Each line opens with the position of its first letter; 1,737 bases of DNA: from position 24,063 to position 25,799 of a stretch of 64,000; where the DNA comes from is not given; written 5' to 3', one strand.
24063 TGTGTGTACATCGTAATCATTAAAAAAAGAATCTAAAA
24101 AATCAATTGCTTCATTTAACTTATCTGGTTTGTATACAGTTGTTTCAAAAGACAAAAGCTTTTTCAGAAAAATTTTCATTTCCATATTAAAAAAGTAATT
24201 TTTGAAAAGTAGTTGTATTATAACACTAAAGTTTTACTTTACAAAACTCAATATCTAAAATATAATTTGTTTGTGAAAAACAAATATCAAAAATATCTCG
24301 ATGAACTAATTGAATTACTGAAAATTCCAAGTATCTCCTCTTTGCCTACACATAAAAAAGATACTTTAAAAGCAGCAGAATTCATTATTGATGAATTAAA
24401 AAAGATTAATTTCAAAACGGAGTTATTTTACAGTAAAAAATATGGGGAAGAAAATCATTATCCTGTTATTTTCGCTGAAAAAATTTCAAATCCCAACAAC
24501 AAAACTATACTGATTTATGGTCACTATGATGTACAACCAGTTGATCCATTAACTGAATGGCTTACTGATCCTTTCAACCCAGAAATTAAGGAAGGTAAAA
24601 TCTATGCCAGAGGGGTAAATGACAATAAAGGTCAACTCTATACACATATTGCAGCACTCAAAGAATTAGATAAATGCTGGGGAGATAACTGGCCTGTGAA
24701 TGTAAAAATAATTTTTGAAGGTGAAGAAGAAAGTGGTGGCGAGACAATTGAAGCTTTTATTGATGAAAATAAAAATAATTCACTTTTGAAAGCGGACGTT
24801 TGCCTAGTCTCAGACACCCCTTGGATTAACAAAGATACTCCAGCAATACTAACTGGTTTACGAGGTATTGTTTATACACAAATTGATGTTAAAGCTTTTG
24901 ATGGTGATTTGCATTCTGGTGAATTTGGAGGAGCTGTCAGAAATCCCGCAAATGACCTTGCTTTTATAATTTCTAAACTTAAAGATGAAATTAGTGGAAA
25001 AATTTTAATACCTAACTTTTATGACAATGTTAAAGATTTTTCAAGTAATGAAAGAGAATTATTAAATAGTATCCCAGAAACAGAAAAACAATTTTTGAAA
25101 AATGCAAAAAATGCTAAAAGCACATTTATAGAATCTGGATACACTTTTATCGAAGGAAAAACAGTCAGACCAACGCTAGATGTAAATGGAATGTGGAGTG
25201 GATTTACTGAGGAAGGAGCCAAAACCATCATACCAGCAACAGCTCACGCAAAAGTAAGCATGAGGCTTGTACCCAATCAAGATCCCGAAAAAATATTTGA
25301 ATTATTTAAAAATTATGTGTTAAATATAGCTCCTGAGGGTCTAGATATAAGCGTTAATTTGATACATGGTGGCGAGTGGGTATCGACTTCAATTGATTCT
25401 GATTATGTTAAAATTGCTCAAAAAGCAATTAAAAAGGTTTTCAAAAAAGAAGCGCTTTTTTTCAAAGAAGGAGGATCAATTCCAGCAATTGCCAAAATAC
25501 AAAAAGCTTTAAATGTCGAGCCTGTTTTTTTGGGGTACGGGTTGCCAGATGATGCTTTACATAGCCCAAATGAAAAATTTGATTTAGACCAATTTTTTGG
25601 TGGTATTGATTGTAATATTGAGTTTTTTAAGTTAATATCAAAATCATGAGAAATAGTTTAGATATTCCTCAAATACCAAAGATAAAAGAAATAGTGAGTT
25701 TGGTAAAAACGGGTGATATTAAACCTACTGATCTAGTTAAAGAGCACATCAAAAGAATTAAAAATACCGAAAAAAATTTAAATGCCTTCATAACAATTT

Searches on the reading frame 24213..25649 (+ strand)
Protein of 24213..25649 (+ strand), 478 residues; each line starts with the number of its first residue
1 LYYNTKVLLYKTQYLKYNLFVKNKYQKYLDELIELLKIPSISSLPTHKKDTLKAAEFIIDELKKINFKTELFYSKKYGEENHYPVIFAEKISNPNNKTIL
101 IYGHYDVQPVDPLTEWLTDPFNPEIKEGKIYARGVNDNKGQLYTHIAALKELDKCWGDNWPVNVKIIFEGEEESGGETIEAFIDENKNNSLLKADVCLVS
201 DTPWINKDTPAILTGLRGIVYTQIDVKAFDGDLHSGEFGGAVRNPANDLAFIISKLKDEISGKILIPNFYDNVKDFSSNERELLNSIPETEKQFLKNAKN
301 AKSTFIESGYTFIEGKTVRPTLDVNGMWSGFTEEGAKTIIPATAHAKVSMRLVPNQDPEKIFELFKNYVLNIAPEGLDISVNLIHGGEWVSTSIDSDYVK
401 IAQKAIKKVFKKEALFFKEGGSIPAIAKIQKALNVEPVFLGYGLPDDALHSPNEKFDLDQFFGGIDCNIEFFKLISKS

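Call 33: search_protein_families(library=pfam, proteins=[window:24213-25649:+], max_evalue=0.0001)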
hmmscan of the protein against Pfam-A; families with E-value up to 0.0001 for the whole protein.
window:24213-25649:+ (478 aa): 2 families
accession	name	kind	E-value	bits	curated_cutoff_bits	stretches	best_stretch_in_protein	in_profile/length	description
PF01546.33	Peptidase_M20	-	4.6e-31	108.8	24.6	1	100-466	1-198/206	Peptidase family M20/M25/M40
PF07687.19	M20_dimer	-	1.7e-14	54.1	21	1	215-375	2-105/107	Peptidase dimerisation domain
